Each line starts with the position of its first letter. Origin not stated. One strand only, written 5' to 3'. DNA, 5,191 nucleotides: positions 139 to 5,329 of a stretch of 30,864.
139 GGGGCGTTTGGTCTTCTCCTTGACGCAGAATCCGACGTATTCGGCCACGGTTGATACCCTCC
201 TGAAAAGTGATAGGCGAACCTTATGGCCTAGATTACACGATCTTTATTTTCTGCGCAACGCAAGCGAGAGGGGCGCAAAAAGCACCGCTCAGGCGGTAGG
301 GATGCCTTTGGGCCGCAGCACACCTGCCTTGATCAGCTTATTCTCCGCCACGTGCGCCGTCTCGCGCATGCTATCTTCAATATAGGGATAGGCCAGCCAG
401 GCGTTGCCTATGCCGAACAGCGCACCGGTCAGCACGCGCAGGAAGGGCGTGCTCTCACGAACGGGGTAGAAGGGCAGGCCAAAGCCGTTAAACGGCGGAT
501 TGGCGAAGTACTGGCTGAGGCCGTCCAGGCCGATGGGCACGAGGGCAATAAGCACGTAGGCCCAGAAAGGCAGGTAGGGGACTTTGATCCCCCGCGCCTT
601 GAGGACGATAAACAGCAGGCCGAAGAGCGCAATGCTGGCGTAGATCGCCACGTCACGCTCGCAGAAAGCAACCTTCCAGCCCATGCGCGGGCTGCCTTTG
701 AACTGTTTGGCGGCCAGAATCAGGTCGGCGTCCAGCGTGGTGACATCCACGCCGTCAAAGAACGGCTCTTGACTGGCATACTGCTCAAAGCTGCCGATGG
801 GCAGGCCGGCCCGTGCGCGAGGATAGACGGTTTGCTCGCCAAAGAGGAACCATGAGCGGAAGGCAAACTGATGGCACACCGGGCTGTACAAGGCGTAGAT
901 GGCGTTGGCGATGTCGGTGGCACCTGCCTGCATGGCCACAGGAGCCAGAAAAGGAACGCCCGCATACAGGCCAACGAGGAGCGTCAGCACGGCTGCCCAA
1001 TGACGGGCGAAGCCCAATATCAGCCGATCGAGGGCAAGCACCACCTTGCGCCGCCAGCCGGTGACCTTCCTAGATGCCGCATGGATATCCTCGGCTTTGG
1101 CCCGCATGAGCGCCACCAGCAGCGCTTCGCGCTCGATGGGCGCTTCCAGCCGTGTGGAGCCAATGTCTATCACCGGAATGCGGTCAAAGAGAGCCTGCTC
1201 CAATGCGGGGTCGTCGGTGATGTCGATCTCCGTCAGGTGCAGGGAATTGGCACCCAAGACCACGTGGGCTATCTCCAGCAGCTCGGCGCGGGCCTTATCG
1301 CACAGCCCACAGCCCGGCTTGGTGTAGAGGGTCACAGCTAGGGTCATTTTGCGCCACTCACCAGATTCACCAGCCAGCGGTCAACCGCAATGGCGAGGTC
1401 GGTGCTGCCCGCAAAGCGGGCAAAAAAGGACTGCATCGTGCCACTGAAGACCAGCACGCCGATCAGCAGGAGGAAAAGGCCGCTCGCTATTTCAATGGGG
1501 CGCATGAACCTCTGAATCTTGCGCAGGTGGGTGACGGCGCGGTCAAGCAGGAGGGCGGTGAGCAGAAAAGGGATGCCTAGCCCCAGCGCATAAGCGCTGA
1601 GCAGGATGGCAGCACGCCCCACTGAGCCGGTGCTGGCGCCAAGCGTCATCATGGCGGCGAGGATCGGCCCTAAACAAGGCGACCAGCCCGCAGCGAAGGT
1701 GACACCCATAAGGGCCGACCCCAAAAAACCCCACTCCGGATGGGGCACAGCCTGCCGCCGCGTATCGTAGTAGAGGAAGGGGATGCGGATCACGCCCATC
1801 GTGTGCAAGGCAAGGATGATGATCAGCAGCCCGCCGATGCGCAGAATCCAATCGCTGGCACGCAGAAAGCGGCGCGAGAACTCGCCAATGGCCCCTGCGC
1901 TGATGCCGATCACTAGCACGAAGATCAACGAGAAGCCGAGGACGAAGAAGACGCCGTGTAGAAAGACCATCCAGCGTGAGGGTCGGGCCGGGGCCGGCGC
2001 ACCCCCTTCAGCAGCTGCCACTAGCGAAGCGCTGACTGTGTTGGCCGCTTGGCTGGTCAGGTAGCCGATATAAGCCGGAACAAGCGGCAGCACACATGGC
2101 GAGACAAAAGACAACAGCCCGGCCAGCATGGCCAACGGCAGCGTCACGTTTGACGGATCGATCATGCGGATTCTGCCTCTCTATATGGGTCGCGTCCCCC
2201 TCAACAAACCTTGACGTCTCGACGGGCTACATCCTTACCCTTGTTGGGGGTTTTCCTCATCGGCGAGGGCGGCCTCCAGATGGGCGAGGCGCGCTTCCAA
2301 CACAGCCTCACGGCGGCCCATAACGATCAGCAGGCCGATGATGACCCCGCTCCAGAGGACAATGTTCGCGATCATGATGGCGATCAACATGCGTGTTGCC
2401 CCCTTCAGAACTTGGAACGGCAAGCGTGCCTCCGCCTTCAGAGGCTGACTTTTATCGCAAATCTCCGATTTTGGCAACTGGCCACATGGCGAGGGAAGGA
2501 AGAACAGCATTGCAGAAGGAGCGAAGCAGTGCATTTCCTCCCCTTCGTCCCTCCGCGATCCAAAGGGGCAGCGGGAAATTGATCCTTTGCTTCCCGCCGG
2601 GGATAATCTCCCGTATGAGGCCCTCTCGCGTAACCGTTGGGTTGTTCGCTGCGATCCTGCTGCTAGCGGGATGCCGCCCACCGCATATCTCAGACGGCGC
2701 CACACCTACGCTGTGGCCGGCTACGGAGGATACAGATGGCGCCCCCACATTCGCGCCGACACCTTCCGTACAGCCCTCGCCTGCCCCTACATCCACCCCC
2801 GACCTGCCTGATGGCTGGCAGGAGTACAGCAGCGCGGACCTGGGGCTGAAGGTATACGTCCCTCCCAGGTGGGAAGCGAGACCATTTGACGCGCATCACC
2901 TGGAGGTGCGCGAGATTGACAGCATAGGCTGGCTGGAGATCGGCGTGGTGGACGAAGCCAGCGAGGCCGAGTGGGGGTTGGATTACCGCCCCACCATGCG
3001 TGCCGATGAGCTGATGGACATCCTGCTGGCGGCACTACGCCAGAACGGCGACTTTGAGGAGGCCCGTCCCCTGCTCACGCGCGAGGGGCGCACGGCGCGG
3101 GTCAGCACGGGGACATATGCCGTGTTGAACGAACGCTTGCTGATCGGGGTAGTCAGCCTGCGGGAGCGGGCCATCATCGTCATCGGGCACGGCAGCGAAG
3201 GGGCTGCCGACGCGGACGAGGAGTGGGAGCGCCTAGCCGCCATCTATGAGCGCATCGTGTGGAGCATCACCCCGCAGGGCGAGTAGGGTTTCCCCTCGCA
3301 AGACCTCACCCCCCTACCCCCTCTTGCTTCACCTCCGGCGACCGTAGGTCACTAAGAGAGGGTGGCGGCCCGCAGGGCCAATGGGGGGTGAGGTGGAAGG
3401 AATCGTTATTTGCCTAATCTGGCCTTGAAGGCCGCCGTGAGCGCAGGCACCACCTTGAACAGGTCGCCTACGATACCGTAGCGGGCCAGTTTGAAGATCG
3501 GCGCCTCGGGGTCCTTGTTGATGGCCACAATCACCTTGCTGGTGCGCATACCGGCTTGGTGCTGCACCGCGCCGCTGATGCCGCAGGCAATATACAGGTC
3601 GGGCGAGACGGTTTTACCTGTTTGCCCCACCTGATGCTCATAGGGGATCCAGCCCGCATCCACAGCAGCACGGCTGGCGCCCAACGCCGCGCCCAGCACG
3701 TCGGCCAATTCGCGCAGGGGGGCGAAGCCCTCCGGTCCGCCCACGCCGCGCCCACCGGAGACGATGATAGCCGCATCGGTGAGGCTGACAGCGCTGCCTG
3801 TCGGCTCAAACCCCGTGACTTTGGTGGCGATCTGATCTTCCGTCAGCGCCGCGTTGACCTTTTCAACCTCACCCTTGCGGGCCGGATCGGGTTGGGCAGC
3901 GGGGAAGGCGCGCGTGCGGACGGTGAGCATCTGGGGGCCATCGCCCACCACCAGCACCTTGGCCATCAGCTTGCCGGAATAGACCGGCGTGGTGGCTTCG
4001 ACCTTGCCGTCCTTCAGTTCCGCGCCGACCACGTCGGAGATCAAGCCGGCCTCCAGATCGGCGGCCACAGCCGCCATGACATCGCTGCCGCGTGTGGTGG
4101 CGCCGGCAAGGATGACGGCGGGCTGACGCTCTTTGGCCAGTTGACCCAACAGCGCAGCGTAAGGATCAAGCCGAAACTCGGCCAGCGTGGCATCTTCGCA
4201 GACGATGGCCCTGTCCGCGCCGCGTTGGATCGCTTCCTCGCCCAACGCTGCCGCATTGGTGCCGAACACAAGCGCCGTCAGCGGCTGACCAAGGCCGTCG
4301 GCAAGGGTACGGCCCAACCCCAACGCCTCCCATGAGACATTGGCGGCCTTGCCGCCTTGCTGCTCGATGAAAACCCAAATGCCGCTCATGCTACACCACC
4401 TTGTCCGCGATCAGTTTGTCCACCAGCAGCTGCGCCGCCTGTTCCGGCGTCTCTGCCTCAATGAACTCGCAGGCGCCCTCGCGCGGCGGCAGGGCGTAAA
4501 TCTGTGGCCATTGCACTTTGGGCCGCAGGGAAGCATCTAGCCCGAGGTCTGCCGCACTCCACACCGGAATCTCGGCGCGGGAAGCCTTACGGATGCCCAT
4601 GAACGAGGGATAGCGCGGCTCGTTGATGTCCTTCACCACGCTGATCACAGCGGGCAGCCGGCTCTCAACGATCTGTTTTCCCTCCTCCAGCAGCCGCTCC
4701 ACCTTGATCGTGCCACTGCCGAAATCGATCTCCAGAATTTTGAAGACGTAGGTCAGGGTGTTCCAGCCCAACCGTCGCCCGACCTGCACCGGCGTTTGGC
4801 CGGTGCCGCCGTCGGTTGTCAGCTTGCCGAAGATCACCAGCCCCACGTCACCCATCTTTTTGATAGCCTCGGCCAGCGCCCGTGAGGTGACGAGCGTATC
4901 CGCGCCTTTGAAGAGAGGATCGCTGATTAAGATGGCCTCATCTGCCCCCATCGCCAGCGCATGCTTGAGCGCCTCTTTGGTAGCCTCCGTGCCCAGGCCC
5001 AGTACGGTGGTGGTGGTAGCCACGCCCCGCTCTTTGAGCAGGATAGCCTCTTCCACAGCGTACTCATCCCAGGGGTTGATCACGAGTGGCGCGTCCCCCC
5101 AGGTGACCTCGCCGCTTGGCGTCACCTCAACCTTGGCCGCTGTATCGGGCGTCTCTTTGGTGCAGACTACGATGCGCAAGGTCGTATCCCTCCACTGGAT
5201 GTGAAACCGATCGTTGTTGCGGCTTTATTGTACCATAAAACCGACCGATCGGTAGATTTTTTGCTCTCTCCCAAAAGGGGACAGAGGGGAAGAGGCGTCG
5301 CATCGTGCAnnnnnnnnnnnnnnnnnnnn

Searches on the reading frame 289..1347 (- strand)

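Call 63: search_protein_families(library=pfam, proteins=[window:289-1347:-], max_evalue=0.001)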
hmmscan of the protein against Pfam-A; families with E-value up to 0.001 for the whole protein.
window:289-1347:- (352 aa): 3 families
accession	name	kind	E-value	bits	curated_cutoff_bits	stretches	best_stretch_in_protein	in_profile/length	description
PF09858.14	DUF2085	-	4.2e-14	53.2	25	1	223-317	13-89/90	Predicted membrane protein (DUF2085)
PF05768.20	Glrx-like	-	3.5e-12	46.9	26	1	5-74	2-70/77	Glutaredoxin-like domain (DUF836)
PF00462.30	Glutaredoxin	-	5.5e-05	23.7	22.9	1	5-53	1-41/60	Glutaredoxin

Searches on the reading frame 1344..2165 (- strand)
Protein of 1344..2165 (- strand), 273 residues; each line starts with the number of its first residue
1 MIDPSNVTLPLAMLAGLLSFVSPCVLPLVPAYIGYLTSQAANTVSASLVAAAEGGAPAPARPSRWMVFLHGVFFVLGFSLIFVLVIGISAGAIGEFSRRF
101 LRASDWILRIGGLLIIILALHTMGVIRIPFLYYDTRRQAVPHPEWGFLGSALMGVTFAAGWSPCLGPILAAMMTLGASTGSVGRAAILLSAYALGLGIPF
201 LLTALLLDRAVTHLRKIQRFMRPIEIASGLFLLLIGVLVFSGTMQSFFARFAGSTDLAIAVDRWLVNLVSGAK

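Call 63: search_protein_families(library=pfam, proteins=[window:1344-2165:-], max_evalue=0.001)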
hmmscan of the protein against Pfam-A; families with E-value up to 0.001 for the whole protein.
window:1344-2165:- (273 aa): 1 family
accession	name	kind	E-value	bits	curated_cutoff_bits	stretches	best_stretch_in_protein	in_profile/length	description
PF02683.22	DsbD_TM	-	2.9e-15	56.6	27.1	1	8-239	4-214/219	Cytochrome C biogenesis protein transmembrane domain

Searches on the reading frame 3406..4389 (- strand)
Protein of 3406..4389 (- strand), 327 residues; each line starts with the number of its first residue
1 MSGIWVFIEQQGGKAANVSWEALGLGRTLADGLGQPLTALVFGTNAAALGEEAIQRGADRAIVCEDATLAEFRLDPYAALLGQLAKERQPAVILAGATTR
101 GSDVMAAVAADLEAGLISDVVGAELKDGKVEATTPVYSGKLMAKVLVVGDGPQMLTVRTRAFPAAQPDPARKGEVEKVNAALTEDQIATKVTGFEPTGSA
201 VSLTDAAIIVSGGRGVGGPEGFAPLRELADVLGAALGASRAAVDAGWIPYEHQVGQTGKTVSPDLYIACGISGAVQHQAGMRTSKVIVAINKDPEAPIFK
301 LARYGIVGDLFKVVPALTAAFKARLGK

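Call 63: search_protein_families(library=pfam, proteins=[window:3406-4389:-], max_evalue=0.001)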
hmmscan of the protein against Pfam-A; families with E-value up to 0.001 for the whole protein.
window:3406-4389:- (327 aa): 2 families
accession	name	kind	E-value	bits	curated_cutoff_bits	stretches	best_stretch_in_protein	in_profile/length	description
PF01012.27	ETF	-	8.4e-46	156.5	26.7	1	4-181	1-179/181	Electron transfer flavoprotein domain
PF00766.25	ETF_alpha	-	2.4e-37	127.2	27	1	203-282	2-81/81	Electron transfer flavoprotein FAD-binding domain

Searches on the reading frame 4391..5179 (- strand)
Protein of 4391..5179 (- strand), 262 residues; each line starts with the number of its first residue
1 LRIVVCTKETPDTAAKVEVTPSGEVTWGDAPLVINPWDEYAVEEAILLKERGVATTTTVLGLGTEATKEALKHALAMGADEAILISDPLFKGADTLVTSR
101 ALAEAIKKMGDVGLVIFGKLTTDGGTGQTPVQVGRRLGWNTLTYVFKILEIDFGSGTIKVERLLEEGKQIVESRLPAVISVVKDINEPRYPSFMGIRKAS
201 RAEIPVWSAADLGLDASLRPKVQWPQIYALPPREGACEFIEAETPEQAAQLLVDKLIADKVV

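Call 63: search_protein_families(library=pfam, proteins=[window:4391-5179:-], max_evalue=0.001)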
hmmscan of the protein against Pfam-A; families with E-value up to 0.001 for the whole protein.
window:4391-5179:- (262 aa): 1 family
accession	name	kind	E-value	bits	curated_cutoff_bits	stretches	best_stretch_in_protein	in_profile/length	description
PF01012.27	ETF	-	1e-37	130.1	26.7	1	32-211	11-180/181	Electron transfer flavoprotein domain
